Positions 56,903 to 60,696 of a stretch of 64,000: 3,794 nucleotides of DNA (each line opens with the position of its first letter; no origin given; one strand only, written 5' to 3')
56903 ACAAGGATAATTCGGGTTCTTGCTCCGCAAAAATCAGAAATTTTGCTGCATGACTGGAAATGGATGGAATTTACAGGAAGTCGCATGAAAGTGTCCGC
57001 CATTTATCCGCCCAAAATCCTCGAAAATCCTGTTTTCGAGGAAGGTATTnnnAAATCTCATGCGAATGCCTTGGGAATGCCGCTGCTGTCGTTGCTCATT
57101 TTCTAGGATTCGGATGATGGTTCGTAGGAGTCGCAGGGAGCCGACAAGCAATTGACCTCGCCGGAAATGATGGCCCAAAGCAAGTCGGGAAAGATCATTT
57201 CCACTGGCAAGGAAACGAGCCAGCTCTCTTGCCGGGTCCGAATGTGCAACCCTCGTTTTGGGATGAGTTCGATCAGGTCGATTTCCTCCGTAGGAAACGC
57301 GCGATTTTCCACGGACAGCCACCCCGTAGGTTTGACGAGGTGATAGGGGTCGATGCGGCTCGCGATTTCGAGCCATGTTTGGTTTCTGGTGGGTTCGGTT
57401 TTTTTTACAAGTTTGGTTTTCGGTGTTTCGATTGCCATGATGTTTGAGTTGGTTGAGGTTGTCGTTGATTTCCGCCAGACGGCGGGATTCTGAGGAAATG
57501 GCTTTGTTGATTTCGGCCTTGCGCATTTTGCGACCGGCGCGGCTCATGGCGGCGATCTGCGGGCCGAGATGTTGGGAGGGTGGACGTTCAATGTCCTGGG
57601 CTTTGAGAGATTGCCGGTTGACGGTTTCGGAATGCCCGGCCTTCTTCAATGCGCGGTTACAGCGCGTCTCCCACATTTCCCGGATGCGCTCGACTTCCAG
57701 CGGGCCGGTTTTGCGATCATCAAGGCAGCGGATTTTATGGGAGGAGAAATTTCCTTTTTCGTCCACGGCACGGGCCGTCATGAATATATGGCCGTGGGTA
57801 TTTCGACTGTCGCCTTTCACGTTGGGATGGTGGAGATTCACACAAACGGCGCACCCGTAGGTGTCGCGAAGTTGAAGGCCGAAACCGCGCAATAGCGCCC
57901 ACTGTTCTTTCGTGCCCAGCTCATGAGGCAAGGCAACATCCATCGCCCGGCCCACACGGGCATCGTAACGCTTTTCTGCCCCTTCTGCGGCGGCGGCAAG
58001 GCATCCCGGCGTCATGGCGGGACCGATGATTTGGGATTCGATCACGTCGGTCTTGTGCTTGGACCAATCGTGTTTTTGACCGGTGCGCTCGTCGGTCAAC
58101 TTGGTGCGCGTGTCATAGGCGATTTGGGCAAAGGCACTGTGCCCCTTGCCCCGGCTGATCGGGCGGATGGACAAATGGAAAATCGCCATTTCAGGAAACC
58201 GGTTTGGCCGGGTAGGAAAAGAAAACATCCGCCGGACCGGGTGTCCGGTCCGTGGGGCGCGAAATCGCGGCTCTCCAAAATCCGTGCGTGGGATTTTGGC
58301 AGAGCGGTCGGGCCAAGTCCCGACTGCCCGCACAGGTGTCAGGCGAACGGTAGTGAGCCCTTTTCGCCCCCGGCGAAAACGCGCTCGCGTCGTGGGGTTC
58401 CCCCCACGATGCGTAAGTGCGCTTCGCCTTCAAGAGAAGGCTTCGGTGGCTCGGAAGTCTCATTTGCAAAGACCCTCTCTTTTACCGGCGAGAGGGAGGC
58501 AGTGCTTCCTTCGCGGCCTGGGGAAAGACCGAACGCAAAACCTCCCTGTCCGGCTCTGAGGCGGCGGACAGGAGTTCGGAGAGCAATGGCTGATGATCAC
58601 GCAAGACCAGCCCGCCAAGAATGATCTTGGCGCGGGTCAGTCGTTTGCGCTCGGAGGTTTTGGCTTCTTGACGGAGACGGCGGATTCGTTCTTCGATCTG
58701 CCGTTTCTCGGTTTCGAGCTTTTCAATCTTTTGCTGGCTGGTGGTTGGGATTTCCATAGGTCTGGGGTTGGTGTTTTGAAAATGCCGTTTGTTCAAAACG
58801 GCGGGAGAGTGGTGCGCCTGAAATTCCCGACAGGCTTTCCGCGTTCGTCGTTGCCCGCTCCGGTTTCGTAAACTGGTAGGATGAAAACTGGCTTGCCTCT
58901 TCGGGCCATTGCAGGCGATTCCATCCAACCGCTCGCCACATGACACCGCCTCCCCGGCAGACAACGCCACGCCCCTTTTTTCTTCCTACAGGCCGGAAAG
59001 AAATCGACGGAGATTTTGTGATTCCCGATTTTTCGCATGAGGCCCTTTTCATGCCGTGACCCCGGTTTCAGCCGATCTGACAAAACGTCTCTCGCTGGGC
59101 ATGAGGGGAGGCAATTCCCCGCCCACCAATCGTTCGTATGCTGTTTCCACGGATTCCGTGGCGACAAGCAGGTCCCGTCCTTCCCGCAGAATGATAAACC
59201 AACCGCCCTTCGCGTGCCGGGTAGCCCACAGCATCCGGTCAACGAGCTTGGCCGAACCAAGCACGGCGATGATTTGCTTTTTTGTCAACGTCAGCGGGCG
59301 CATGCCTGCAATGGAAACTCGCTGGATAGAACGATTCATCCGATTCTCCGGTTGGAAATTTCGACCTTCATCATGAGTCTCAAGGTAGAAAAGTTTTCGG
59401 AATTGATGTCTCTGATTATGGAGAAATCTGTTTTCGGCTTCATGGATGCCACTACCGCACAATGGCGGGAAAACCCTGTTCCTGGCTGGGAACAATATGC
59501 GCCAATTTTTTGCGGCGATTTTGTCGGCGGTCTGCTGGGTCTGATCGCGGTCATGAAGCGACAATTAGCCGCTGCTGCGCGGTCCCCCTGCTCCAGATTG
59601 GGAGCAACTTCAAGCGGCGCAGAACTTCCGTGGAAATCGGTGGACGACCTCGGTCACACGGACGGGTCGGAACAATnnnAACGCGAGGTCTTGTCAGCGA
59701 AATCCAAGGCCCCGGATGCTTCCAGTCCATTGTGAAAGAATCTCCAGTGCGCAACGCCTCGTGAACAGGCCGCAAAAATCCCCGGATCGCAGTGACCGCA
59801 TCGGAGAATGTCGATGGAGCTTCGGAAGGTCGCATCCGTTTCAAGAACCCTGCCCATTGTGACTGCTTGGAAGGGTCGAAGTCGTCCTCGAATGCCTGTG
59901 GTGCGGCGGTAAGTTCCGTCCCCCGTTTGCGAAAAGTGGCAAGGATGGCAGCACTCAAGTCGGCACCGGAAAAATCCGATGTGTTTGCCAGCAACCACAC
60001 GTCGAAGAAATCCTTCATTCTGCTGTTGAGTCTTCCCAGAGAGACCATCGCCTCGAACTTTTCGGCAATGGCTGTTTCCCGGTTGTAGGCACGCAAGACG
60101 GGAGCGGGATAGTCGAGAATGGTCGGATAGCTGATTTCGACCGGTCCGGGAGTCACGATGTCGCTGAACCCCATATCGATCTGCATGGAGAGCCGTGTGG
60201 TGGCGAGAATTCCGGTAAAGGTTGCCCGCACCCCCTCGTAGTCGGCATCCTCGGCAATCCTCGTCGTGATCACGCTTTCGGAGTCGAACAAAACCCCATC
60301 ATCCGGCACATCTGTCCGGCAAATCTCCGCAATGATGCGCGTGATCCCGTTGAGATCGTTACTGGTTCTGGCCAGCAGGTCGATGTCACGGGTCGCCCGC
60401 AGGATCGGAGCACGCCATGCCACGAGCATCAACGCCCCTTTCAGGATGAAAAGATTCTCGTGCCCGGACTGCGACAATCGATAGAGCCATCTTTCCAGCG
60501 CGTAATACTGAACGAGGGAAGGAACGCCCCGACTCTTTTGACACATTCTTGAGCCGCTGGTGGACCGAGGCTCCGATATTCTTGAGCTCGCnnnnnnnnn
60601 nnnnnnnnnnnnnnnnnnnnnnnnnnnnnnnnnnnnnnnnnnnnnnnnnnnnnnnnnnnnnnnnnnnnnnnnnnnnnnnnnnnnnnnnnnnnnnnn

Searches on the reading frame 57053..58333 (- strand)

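Call 56: search_protein_families(library=pfam, proteins=[window:57053-58333:-], max_evalue=0.001)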
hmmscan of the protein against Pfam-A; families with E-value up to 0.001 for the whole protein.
window:57053-58333:- (427 aa): 1 family
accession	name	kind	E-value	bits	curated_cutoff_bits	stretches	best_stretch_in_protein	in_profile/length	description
PF03389.21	MobA_MobL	-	8e-36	124.4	26.7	1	66-265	2-223/224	MobA/MobL family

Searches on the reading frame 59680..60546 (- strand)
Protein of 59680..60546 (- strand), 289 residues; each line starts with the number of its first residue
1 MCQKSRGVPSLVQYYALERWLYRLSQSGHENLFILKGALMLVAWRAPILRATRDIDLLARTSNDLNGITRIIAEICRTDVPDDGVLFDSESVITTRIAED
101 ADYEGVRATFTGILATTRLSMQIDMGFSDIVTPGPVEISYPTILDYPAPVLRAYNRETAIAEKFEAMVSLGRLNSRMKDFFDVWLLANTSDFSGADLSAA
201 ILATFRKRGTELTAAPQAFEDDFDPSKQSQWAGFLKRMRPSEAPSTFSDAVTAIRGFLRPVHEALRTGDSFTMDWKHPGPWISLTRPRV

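Call 56: search_protein_families(library=pfam, proteins=[window:59680-60546:-], max_evalue=0.001)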
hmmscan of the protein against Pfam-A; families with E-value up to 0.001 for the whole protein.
window:59680-60546:- (289 aa): 1 family
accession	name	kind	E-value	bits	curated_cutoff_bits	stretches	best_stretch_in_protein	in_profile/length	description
PF08843.17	AbiEii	-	2.5e-46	159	22.5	1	21-252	3-237/238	Nucleotidyl transferase AbiEii toxin, Type IV TA system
